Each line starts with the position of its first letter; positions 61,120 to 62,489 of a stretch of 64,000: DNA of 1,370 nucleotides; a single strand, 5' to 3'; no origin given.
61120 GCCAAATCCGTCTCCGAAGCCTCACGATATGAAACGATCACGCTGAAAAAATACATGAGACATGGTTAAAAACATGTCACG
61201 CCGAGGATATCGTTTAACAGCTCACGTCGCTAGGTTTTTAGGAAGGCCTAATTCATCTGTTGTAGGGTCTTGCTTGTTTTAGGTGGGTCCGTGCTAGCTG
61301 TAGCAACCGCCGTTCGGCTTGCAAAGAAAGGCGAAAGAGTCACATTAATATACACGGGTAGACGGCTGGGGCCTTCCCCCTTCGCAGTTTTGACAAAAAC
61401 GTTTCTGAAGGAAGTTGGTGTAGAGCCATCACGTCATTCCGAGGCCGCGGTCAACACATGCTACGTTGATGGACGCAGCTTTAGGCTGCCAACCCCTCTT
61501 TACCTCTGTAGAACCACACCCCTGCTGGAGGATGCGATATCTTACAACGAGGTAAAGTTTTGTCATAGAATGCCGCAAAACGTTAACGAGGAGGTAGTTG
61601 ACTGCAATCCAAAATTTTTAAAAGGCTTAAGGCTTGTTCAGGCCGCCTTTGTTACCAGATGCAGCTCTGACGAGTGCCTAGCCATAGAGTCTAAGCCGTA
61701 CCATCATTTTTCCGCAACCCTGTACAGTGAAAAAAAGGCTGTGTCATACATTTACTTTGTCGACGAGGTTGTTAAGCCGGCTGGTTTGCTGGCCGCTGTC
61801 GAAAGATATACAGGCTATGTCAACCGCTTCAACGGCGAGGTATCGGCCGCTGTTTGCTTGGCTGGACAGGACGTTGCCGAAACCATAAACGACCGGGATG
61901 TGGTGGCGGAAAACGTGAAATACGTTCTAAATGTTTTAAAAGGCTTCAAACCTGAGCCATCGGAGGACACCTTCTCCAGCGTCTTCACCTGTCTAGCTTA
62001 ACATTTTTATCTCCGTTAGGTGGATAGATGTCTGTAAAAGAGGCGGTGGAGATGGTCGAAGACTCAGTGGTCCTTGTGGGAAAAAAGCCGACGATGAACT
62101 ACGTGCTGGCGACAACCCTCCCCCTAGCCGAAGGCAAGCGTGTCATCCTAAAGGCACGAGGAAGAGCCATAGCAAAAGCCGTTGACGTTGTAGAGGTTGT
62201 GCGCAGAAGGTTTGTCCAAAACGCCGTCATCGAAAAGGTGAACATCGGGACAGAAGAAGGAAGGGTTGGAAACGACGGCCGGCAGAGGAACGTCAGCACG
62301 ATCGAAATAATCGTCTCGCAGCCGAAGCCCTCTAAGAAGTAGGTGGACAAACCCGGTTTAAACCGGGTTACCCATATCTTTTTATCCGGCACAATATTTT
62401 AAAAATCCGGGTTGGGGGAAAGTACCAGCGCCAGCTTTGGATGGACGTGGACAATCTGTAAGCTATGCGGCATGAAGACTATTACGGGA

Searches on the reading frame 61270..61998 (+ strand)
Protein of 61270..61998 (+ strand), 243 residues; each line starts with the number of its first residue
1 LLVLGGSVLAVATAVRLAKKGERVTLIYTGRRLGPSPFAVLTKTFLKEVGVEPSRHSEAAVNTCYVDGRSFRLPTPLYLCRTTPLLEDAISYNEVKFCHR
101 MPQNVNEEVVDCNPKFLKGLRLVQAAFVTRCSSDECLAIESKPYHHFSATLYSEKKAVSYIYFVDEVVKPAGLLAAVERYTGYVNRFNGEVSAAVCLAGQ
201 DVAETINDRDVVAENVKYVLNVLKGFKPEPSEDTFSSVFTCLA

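Call 4: search_protein_families(library=pfam, proteins=[window:61270-61998:+], max_evalue=0.1)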
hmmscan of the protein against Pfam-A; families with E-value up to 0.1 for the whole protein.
window:61270-61998:+ (243 aa): 2 families
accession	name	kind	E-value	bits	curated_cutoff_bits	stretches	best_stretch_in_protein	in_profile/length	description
PF07992.20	Pyr_redox_2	-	0.004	17.1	26.1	1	2-52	146-199/291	Pyridine nucleotide-disulphide oxidoreductase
PF00070.33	Pyr_redox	-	0.025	15.5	22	1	1-51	2-55/82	Pyridine nucleotide-disulphide oxidoreductase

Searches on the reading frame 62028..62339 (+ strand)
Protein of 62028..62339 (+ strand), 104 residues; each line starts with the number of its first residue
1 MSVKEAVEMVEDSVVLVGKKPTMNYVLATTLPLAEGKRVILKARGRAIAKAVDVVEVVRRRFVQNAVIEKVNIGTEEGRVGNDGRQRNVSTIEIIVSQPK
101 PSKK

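Call 4: search_protein_families(library=pfam, proteins=[window:62028-62339:+], max_evalue=0.1)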
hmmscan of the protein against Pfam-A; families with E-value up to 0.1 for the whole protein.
window:62028-62339:+ (104 aa): 2 families
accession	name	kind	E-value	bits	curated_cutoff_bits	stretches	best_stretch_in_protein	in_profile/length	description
PF01918.27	Alba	-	5.1e-15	55.4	25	1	14-74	2-65/66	Alba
PF12328.13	Rpp20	-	0.04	14.3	24.6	0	35-59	45-69/118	Rpp20 subunit of nuclear RNase MRP and P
